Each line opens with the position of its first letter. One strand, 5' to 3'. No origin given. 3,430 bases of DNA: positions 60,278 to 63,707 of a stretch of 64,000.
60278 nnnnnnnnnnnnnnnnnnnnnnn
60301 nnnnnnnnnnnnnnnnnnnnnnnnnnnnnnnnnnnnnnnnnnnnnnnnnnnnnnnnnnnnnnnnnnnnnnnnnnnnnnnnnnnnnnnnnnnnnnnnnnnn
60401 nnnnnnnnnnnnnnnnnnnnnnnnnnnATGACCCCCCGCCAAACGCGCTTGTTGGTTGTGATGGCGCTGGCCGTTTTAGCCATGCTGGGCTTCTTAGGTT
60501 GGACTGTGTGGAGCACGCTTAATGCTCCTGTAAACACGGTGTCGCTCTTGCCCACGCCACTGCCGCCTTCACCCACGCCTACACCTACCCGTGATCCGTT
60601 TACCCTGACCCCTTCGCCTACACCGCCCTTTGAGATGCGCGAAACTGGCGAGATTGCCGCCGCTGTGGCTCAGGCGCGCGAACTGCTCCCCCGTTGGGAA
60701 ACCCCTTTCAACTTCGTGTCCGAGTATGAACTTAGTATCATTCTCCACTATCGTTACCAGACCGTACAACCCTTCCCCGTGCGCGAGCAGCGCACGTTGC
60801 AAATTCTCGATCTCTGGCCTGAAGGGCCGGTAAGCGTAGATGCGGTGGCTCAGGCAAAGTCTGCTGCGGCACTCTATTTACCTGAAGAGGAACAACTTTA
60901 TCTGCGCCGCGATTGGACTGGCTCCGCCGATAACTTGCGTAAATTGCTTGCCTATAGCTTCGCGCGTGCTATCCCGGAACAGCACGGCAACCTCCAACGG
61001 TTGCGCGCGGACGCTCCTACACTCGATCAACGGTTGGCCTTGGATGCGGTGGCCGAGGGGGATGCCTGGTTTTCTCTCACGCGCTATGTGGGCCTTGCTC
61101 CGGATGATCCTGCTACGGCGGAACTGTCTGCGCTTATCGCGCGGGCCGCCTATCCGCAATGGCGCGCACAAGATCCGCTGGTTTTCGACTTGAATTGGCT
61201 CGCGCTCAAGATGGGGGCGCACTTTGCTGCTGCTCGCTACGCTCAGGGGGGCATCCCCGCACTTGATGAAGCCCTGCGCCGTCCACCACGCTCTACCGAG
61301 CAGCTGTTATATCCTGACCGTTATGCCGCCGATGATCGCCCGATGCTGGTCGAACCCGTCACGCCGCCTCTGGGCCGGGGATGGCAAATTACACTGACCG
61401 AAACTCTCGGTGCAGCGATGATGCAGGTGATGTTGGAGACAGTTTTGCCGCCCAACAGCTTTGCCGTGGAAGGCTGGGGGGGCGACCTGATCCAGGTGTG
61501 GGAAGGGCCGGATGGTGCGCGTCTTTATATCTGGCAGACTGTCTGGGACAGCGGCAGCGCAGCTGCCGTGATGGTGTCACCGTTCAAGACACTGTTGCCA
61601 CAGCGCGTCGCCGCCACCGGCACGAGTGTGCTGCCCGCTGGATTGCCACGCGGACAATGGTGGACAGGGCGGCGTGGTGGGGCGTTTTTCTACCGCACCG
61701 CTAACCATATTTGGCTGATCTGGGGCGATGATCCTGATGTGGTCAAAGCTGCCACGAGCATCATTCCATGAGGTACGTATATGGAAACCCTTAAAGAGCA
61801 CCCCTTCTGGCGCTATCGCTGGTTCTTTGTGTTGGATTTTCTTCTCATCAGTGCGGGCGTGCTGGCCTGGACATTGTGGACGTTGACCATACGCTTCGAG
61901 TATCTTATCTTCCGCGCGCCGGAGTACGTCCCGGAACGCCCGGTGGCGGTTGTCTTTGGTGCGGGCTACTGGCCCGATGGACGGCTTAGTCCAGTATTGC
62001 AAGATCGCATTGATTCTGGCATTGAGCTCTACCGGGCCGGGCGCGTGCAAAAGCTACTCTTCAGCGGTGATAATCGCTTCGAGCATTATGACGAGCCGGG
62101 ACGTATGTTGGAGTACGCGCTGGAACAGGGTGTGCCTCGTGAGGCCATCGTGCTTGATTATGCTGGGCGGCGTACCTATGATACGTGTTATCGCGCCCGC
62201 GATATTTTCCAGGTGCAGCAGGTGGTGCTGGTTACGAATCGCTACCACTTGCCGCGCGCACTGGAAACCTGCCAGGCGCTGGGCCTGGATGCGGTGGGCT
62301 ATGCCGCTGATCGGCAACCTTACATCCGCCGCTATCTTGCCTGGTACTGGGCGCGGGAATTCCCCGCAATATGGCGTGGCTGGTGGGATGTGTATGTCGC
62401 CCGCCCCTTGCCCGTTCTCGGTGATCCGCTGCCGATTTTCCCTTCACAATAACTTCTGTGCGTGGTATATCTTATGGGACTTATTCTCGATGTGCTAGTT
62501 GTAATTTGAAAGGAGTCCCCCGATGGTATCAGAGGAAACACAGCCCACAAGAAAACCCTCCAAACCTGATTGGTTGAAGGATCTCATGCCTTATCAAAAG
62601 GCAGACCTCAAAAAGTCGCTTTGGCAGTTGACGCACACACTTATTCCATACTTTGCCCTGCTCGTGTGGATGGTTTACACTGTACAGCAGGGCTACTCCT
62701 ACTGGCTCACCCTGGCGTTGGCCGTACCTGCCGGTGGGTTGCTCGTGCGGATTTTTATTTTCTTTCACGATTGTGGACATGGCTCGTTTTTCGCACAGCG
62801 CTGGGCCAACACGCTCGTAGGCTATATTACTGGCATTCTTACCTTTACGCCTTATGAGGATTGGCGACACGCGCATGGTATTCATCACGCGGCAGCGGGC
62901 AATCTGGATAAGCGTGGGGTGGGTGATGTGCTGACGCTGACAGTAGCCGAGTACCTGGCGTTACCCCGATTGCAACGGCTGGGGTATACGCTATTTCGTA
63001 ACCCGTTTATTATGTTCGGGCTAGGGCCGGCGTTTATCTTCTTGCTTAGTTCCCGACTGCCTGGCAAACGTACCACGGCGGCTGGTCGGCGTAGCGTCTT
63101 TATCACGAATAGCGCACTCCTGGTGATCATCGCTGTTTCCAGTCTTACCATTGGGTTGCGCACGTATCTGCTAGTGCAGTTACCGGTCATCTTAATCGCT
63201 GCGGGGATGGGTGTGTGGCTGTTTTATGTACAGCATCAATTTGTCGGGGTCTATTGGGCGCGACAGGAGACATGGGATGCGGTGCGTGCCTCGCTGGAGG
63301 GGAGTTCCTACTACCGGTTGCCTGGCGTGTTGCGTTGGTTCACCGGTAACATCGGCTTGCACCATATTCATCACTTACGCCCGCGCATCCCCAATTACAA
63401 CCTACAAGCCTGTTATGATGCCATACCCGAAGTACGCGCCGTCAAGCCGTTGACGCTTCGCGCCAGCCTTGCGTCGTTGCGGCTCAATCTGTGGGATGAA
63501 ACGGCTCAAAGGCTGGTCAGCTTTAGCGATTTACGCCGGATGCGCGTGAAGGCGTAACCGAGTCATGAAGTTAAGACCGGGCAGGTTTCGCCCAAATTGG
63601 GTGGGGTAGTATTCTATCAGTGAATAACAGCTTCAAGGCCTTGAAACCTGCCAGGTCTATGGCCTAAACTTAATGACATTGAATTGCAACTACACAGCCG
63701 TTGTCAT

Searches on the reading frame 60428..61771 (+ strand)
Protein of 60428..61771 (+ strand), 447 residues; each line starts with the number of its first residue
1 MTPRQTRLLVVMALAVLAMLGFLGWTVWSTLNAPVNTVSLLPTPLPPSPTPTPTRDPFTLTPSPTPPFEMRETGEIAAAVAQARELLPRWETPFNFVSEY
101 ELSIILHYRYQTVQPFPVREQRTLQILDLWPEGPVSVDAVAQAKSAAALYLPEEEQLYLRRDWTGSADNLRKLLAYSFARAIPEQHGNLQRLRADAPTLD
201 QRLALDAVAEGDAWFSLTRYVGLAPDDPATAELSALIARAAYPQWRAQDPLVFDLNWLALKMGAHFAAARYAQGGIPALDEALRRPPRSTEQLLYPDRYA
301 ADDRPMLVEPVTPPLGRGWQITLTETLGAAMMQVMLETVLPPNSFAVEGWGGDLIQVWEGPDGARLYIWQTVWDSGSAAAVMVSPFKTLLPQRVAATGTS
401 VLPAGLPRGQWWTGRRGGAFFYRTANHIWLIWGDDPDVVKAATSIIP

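Call 12: search_protein_families(library=pfam, proteins=[window:60428-61771:+])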
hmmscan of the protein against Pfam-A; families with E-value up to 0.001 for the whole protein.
window:60428-61771:+ (447 aa): 0 families

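Call 13: find_homologous_proteins(query=window:60428-61771:+)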
Query window:60428-61771:+ (447 aa): 33 proteins with E <= 0.001 among 8000 candidates.
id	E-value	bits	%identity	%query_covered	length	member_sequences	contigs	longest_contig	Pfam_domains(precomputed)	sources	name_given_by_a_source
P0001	1.5e-298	1008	100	100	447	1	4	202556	PF26686.1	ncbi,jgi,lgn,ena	-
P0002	1.4e-194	666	66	100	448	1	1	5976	PF26686.1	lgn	-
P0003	2.0e-161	556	58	100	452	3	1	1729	PF26686.1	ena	-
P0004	8.4e-125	436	47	98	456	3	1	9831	PF26686.1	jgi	jgi:hypothetical protein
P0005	3.8e-122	427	46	100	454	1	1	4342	PF26686.1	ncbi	ncbi:MAG: hypothetical protein ACP5GX_08215 [Anaerolineae bacterium]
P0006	1.1e-119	419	48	100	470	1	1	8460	PF26686.1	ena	-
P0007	3.4e-119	417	47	100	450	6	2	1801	PF26686.1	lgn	-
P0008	5.1e-119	416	47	98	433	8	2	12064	PF26686.1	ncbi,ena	-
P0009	1.9e-116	408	46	100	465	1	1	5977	PF26686.1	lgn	-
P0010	2.3e-116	408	46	98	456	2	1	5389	PF26686.1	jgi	-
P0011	8.4e-116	406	47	100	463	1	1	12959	PF26686.1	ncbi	-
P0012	4.3e-113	397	44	98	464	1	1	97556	PF26686.1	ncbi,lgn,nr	ncbi:MAG: hypothetical protein JXA33_27790 [Anaerolineae bacterium]|nr:hypothetical protein [Anaerol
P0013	1.5e-112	395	45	100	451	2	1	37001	PF26686.1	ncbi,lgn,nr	ncbi:MAG: hypothetical protein U9Q70_10270 [Chloroflexota bacterium]|nr:hypothetical protein [Chloro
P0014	2.8e-112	394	43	98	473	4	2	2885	PF26686.1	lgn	-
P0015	2.4e-111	391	42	100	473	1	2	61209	PF26686.1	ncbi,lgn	-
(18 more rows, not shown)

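Call 14: find_encoding_contigs(protein=P0001, flank=3000, max_places=4)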
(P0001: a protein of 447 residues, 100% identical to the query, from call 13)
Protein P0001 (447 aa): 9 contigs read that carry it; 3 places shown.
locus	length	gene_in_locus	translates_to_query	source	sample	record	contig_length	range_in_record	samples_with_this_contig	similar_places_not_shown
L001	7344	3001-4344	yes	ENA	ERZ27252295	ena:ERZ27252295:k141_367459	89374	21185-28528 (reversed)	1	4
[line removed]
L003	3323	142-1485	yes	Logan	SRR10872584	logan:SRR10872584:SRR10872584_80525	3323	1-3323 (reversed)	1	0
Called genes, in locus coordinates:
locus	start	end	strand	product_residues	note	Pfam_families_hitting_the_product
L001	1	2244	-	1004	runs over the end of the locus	PF16927:HisKA_7TM, PF00989:PAS, PF08448:PAS_4, PF20969:MASE11, PF00989:PAS, PF08447:PAS_3, PF08448:PAS_4, PF13426:PAS_9, +3 more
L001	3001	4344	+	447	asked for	PF26686:DUF8575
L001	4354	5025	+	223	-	PF02698:DUF218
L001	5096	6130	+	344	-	PF00487:FA_desaturase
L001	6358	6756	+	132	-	PF12728:HTH_17 (faint)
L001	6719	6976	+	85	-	PF12728:HTH_17 (faint)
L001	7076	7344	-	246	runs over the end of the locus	PF12686:DUF3800 (weak)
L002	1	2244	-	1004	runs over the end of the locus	PF16927:HisKA_7TM, PF00989:PAS, PF08448:PAS_4, PF20969:MASE11, PF00989:PAS, PF08447:PAS_3, PF08448:PAS_4, PF13426:PAS_9, +3 more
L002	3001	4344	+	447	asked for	PF26686:DUF8575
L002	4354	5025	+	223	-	PF02698:DUF218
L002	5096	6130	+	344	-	PF00487:FA_desaturase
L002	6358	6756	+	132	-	PF12728:HTH_17 (faint)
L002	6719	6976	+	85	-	PF12728:HTH_17 (faint)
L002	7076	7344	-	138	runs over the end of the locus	?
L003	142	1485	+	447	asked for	PF26686:DUF8575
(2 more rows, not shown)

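Call 15: find_encoding_contigs(protein=P0002, flank=6000, max_places=3)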
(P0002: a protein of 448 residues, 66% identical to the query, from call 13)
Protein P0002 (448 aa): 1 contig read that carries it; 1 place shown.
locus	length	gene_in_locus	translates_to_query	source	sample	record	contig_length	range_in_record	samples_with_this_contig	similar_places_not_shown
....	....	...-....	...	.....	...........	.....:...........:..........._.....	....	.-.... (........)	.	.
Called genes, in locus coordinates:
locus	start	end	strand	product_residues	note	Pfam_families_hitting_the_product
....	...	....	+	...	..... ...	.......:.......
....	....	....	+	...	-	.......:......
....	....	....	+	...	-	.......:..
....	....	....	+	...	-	-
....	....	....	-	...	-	?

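Call 16: find_encoding_contigs(protein=P0004, flank=6000, max_places=3)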
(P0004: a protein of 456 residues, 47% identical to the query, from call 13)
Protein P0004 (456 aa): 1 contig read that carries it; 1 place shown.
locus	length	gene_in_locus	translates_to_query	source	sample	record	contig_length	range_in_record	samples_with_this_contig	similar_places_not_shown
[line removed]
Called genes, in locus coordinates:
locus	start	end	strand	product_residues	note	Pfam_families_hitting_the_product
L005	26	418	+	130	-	PF03725:RNase_PH_C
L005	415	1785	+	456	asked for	PF26686:DUF8575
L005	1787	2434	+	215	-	PF02698:DUF218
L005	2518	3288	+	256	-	PF00459:Inositol_P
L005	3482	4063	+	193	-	PF01966:HD (faint)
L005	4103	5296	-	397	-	PF13439:Glyco_transf_4, PF13579:Glyco_trans_4_4, PF00534:Glycos_transf_1, PF13692:Glyco_trans_1_4, PF13524:Glyco_trans_1_2 (weak)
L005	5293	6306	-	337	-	PF13238:AAA_18 (faint), PF13671:AAA_33 (weak), PF04229:GrpB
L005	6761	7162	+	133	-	-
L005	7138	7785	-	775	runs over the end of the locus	PF26549:Tricorn_N (faint), PF26550:Tricorn_2nd (faint), PF00930:DPPIV_N (faint), PF25174:Beta-prop_THOC3 (faint), PF23381:Beta-prop_IFT122_1st (faint), PF07676:PD40 (weak)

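Call 51: search_protein_families(library=pfam, proteins=[L168:1782-2936:-, L168:3104-3934:-, L170:3954-5321:-], max_evalue=0.00001)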
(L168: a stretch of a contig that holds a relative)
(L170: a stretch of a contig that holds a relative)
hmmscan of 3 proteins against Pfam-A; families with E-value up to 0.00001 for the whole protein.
L168:1782-2936:- (384 aa): 1 family
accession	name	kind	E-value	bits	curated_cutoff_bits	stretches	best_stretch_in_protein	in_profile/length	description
PF14307.12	Glyco_tran_WbsX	-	1.8e-48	166.2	25.1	1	10-373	2-348/350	Glycosyltransferase WbsX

L168:3104-3934:- (276 aa): 1 family
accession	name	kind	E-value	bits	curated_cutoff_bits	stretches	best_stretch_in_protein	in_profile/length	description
PF04165.18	DUF401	-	2e-25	90.4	24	1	16-271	144-388/393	Protein of unknown function (DUF401)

L170:3954-5321:- (455 aa): 1 family
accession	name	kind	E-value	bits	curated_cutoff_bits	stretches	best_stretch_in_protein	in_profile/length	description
PF01041.23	DegT_DnrJ_EryC1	-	8.5e-94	315.1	19.8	1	70-442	5-358/360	DegT/DnrJ/EryC1/StrS aminotransferase family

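Call 59: list_cluster_members(proteins=[P0001, P0002])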
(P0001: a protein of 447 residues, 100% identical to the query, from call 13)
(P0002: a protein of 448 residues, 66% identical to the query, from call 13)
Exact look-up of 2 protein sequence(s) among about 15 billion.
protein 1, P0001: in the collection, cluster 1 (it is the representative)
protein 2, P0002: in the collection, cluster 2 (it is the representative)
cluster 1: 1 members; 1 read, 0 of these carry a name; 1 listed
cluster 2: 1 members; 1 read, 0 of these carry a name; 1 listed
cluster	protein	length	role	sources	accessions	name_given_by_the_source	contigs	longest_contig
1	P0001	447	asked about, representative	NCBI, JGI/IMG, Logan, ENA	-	-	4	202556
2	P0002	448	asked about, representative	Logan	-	-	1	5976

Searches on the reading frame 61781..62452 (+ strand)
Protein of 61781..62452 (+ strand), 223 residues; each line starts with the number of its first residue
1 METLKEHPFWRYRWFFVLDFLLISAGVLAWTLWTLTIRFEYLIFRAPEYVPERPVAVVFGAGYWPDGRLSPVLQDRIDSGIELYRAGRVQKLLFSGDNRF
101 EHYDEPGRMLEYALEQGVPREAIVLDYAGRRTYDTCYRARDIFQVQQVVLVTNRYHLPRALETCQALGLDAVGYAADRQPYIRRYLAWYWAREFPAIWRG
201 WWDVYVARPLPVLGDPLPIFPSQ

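Call 12: search_protein_families(library=pfam, proteins=[window:61781-62452:+])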
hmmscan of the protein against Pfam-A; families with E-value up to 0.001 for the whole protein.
window:61781-62452:+ (223 aa): 1 family
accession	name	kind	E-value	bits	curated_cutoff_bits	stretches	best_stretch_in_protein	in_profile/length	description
PF02698.23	DUF218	-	1.9e-25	89.7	27.6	1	55-187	2-119/133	DUF218 domain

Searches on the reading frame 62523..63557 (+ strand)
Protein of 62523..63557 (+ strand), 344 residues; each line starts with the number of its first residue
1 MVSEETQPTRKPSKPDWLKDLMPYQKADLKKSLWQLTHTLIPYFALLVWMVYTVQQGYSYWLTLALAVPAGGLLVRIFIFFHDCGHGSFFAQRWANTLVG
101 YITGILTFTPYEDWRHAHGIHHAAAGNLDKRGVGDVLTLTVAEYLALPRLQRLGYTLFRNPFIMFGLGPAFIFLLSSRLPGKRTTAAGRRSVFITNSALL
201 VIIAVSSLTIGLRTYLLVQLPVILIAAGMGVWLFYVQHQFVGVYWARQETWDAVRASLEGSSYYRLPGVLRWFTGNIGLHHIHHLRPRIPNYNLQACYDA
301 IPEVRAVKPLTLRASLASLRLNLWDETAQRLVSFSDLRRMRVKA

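Call 12: search_protein_families(library=pfam, proteins=[window:62523-63557:+])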
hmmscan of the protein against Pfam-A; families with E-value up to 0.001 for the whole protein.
window:62523-63557:+ (344 aa): 1 family
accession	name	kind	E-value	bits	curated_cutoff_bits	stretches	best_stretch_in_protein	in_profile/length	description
PF00487.30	FA_desaturase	-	2.8e-32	112.9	29.7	1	61-304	3-241/253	Fatty acid desaturase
